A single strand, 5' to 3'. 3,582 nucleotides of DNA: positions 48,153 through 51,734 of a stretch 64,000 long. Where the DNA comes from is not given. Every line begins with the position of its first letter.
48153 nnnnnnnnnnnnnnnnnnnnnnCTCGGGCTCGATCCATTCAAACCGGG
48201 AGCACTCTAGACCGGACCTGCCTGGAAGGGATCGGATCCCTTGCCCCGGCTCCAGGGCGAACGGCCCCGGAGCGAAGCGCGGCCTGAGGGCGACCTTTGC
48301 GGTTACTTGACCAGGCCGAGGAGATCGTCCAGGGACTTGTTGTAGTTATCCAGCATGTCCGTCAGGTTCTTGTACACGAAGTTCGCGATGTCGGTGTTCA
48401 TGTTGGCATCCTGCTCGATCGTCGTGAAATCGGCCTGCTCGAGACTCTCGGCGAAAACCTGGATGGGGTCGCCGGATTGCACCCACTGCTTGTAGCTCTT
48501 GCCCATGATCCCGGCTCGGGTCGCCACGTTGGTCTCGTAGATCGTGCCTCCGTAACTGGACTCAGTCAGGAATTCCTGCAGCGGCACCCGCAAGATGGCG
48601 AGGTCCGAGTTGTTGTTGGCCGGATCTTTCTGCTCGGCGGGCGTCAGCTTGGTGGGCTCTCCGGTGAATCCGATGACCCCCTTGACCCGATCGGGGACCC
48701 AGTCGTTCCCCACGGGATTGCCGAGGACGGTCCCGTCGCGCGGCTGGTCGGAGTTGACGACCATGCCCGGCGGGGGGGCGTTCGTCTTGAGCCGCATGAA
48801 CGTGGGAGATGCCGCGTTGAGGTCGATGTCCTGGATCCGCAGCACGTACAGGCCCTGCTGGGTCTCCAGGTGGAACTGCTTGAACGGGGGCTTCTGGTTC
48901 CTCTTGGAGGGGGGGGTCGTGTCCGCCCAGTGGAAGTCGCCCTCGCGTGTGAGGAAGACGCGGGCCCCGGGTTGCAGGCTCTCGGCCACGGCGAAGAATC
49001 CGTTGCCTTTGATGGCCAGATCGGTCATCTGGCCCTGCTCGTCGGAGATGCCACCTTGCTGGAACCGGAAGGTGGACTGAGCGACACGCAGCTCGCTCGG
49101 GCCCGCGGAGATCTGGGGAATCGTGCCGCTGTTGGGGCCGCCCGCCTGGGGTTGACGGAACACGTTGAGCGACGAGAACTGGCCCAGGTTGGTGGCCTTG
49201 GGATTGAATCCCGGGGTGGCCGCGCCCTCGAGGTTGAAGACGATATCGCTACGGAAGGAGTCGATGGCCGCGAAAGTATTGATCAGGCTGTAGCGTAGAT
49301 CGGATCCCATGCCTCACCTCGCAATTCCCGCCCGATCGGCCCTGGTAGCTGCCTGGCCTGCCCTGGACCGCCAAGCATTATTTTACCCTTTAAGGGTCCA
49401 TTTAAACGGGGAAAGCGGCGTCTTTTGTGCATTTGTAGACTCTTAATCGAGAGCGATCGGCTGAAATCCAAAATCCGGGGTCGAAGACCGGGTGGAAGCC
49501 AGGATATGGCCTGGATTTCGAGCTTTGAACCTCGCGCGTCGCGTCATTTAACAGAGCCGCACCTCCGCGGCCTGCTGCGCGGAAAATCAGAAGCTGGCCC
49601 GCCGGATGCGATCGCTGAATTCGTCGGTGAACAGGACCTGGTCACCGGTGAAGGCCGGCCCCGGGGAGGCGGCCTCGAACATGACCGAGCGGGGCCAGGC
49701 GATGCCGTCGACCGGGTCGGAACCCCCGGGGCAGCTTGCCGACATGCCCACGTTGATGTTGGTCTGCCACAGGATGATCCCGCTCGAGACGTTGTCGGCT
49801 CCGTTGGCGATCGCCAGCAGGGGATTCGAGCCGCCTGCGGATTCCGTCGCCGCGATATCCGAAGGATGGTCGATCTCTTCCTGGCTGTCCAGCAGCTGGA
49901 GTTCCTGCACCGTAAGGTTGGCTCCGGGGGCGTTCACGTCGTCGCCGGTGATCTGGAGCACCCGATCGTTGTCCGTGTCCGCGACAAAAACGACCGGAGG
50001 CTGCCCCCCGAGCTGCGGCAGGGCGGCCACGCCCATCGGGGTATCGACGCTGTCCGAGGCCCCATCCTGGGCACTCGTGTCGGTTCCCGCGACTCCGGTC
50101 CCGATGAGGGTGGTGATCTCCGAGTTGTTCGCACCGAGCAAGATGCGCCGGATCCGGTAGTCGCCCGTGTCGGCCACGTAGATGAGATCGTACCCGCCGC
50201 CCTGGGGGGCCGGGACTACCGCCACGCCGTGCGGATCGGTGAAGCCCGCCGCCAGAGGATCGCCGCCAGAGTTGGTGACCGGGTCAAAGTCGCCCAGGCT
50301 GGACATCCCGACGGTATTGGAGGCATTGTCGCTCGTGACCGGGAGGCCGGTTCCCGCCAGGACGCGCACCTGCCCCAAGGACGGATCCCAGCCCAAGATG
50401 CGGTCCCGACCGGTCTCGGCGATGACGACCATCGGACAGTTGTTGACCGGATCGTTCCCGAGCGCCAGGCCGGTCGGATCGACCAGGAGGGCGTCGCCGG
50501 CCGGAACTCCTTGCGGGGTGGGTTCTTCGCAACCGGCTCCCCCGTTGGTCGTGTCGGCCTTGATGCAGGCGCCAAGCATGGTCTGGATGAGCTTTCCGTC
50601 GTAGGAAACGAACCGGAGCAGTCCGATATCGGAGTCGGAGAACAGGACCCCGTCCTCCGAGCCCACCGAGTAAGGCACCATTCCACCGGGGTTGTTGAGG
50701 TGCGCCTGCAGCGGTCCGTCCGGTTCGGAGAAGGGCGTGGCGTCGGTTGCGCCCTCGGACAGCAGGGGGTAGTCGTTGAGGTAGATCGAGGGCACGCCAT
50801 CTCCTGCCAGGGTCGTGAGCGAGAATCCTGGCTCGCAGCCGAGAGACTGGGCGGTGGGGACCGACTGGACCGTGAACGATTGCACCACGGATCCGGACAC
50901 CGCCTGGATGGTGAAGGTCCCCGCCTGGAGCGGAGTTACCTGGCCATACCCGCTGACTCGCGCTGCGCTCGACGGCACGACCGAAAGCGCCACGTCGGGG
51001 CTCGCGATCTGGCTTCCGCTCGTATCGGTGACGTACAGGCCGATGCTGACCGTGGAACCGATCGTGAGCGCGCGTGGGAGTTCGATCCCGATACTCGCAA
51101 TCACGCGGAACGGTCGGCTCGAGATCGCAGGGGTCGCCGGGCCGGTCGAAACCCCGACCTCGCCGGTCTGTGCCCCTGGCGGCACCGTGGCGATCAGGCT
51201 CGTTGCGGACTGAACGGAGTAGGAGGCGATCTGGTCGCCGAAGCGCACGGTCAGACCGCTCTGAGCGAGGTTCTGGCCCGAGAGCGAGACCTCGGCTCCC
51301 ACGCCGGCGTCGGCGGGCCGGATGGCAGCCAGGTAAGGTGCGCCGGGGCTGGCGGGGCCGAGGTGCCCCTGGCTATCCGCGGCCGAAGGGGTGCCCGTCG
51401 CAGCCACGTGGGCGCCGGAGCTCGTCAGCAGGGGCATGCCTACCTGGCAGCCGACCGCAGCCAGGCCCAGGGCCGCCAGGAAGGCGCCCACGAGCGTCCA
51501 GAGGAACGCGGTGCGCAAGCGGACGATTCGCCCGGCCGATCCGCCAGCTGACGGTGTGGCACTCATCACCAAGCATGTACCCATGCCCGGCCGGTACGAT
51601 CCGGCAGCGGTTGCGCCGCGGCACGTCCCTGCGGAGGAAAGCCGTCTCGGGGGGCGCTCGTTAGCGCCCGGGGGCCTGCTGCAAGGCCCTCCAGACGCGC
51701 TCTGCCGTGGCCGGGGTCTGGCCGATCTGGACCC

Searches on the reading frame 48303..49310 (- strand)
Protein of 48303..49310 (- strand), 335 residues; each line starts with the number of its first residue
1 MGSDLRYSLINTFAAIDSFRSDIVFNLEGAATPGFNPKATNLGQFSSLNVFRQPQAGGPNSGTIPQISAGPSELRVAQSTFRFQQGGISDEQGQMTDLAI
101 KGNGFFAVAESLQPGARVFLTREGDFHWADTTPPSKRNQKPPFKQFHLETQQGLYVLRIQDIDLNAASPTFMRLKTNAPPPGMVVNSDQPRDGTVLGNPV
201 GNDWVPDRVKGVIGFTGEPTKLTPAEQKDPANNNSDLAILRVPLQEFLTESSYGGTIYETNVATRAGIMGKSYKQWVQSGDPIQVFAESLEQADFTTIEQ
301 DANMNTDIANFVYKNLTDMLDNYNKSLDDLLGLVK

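Call 55: search_protein_families(library=pfam, proteins=[window:48303-49310:-], max_evalue=0.0001)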
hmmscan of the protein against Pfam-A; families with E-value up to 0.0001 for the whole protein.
window:48303-49310:- (335 aa): 0 families

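Call 68: search_protein_families(library=pfam, proteins=[window:48303-49310:-], max_evalue=0.01)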
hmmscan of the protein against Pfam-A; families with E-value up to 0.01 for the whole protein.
window:48303-49310:- (335 aa): 1 family
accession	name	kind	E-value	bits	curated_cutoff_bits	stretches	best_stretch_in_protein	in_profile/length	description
PF22692.1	LlgE_F_G_D1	-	0.0015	19.1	27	1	99-130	1-29/64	Flagellar hook protein FlgE/F/G D1 domain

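Call 69: search_protein_families(library=ncbifam, proteins=[window:48303-49310:-], max_evalue=0.01)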
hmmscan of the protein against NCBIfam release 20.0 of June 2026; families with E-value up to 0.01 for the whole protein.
window:48303-49310:- (335 aa): 13 families
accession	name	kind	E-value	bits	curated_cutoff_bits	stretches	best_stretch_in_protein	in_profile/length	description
TIGR03506.1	FlgEFG_subfam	subfamily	3.2e-09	36.9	70.25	1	30-127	27-106/351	flagellar hook-basal body complex protein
TIGR02490.1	flgF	equivalog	3.1e-08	33.5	178.5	1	26-128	21-103/218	flagellar basal-body rod protein FlgF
NF004243.1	PRK05682.2-2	equivalog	1.1e-06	28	801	1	90-129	75-111/420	flagellar hook protein FlgE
NF004242.0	PRK05682.2-1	equivalog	1.2e-06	27.7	365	1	76-128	62-113/422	flagellar hook protein FlgE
NF004241.1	PRK05682.1-5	equivalog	1.8e-05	24.1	469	1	26-128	25-120/446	flagellar hook protein FlgE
NF004238.1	PRK05682.1-1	equivalog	2.1e-05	24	400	1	74-130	58-109/414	flagellar hook protein FlgE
TIGR02488.1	flgG_G_neg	equivalog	2.7e-05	23.8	252.75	1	26-129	22-121/259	flagellar basal-body rod protein FlgG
NF004240.1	PRK05682.1-4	equivalog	0.00014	21.3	472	1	82-128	67-111/443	flagellar hook protein FlgE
NF005286.1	PRK06803.1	equivalog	0.00045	19.5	467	1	74-127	51-101/402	flagellar hook protein FlgE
TIGR02489.1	flgE_epsilon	equivalog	0.00048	18.8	412.85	1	77-128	74-122/719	flagellar hook protein FlgE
NF009332.0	PRK12690.1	equivalog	0.0013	18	288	1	79-127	63-106/239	flagellar hook-basal body complex protein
NF009278.1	PRK12636.1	equivalog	0.0021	17.6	350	1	27-130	26-122/263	flagellar basal body rod protein FlgG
NF009456.0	PRK12816.1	equivalog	0.0022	17.7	416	1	25-127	24-121/264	flagellar basal body rod protein FlgG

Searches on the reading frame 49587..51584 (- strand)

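Call 55: search_protein_families(library=pfam, proteins=[window:49587-51584:-], max_evalue=0.0001)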
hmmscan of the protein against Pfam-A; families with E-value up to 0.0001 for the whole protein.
window:49587-51584:- (665 aa): 1 family
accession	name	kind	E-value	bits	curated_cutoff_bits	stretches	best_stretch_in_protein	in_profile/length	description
PF01833.30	TIG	-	4.8e-05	23.7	20.9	0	87-146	5-67/84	IPT/TIG domain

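Call 69: search_protein_families(library=ncbifam, proteins=[window:49587-51584:-], max_evalue=0.01)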
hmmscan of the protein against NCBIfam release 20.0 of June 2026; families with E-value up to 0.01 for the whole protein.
window:49587-51584:- (665 aa): 1 family
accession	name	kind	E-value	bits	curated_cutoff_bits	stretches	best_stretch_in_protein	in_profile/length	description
NF047769.1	LIC10067_lipo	equivalog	0.00073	18.8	200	1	95-147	58-112/239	LIC10067 family putative lipoprotein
